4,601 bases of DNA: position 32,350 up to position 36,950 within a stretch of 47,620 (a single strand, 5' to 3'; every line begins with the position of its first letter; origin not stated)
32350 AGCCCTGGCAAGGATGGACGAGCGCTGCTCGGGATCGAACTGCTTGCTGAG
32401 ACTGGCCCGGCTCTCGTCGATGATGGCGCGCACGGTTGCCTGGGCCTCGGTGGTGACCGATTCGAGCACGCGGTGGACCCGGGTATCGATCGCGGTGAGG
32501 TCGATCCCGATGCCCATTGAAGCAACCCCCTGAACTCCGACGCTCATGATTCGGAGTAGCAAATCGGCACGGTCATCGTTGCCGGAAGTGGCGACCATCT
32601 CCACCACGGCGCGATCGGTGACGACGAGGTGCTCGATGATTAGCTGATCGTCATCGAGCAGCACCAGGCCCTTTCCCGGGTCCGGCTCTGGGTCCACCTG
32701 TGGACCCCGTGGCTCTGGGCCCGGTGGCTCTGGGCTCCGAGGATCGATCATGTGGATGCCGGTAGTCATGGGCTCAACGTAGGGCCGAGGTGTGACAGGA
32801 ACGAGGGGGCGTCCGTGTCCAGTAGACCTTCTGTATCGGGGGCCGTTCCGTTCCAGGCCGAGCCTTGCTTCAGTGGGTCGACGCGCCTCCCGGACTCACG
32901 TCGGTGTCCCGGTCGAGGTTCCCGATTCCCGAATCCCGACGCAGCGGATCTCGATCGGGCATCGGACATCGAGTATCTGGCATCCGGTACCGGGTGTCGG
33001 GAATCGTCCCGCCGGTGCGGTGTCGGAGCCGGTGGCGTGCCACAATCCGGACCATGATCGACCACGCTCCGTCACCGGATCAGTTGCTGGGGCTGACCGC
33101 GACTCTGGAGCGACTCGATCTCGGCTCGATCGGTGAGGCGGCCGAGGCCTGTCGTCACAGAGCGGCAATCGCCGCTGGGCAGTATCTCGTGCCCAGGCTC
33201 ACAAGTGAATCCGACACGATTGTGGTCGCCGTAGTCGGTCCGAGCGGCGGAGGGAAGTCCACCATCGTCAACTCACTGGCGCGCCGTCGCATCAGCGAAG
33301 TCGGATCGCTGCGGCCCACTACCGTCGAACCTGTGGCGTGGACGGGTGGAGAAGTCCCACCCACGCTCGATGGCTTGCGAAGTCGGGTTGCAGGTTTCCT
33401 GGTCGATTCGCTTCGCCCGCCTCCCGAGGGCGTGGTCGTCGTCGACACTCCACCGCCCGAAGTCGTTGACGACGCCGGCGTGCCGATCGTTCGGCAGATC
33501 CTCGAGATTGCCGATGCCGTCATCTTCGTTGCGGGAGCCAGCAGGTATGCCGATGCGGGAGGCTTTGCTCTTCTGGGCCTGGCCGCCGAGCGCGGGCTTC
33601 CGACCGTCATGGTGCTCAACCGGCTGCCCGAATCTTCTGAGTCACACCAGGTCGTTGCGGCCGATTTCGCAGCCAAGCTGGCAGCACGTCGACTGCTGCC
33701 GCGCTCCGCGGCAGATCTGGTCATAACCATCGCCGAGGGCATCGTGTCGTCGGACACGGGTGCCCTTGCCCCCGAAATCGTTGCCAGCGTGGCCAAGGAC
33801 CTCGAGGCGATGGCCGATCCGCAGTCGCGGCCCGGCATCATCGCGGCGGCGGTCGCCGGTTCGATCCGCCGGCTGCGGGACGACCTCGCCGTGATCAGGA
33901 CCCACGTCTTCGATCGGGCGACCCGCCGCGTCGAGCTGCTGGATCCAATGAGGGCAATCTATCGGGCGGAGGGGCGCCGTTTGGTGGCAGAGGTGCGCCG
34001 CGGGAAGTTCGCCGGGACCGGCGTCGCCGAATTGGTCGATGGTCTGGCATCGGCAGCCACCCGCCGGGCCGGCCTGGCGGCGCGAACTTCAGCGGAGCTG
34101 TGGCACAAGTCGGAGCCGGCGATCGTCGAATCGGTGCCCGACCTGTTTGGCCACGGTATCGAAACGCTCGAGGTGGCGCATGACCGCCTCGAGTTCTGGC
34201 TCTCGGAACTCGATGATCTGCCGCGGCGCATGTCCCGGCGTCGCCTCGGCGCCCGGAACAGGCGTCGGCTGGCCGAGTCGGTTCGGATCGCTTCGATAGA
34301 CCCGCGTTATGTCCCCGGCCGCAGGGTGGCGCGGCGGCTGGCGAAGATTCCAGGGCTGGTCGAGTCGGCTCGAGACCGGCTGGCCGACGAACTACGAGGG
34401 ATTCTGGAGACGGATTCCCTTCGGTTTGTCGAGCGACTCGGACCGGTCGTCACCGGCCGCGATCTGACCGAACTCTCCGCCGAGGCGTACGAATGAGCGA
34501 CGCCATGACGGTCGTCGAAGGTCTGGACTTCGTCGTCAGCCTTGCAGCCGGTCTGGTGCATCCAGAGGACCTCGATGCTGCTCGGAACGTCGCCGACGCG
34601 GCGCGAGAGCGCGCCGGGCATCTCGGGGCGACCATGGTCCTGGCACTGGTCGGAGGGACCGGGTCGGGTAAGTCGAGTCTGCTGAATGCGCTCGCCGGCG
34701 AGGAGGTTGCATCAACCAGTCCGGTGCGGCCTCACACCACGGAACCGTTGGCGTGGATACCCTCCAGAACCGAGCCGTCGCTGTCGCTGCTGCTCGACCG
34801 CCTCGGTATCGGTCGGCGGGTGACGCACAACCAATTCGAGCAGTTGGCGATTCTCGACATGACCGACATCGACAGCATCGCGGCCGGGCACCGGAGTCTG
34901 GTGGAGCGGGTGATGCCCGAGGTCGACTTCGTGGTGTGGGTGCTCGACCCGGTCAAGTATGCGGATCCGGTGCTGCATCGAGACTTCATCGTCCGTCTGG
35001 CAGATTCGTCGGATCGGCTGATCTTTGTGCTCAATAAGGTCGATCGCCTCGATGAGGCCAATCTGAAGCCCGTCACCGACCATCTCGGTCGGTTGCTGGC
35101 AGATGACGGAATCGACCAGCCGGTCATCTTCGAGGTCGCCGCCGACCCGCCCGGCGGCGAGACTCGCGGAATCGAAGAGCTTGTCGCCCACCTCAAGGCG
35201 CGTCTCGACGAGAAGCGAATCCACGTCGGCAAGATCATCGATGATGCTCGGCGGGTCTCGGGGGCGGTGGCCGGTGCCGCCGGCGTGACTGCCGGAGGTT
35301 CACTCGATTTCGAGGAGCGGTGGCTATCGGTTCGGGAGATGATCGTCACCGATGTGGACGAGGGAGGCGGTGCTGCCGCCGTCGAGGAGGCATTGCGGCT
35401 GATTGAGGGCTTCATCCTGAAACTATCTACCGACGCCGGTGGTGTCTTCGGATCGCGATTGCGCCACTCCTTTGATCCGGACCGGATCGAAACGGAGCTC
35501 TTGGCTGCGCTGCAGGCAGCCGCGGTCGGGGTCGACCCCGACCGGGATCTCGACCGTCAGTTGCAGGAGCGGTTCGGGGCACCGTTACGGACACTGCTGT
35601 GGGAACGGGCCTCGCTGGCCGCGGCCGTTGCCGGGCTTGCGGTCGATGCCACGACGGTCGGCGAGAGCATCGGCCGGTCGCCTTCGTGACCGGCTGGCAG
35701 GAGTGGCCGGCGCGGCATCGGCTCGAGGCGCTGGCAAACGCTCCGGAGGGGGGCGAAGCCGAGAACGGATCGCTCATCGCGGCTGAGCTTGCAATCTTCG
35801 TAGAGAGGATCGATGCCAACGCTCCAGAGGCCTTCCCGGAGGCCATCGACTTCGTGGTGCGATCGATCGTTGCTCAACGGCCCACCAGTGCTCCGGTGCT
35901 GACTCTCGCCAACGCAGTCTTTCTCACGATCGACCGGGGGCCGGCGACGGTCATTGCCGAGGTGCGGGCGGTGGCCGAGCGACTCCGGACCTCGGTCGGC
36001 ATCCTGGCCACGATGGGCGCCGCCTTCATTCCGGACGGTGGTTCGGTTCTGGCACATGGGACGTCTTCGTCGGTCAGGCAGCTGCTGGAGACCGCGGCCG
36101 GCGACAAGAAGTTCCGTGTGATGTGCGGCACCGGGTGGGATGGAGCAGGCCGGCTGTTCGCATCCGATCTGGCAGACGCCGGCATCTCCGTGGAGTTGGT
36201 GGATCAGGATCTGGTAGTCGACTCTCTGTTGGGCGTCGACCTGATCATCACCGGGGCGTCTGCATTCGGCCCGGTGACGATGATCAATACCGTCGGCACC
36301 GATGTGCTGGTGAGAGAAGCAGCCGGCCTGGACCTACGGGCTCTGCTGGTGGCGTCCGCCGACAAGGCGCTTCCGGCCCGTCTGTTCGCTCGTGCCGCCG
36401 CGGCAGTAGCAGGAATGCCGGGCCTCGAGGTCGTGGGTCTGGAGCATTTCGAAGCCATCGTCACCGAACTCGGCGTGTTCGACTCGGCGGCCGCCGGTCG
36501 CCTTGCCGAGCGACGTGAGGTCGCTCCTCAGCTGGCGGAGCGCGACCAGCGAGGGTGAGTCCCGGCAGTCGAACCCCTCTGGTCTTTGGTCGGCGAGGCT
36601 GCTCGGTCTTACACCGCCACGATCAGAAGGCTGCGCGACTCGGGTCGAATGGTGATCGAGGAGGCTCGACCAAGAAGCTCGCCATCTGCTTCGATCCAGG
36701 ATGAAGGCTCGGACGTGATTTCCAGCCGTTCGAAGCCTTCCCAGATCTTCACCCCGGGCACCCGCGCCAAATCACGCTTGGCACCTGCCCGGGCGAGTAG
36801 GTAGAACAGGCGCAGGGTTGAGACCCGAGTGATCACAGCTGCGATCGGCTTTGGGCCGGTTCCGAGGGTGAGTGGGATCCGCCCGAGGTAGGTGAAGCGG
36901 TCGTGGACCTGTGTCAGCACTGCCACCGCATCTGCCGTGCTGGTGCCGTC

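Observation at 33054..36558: Translationally coupled operon: two atypical P-loop GTPases plus an IF-2B (eIF2B alpha/beta/delta fold) protein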

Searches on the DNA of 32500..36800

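Call 81: search_rna_families(source=window, start=32500, end=36800, threshold=evalue, max_evalue=0.1)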
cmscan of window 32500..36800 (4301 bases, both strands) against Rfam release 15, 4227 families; matches with E-value up to 0.1: 0.
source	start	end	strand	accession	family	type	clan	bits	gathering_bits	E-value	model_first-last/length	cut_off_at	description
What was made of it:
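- Tried and rejected: Rfam found nothing over 32500-36800 (call 81).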
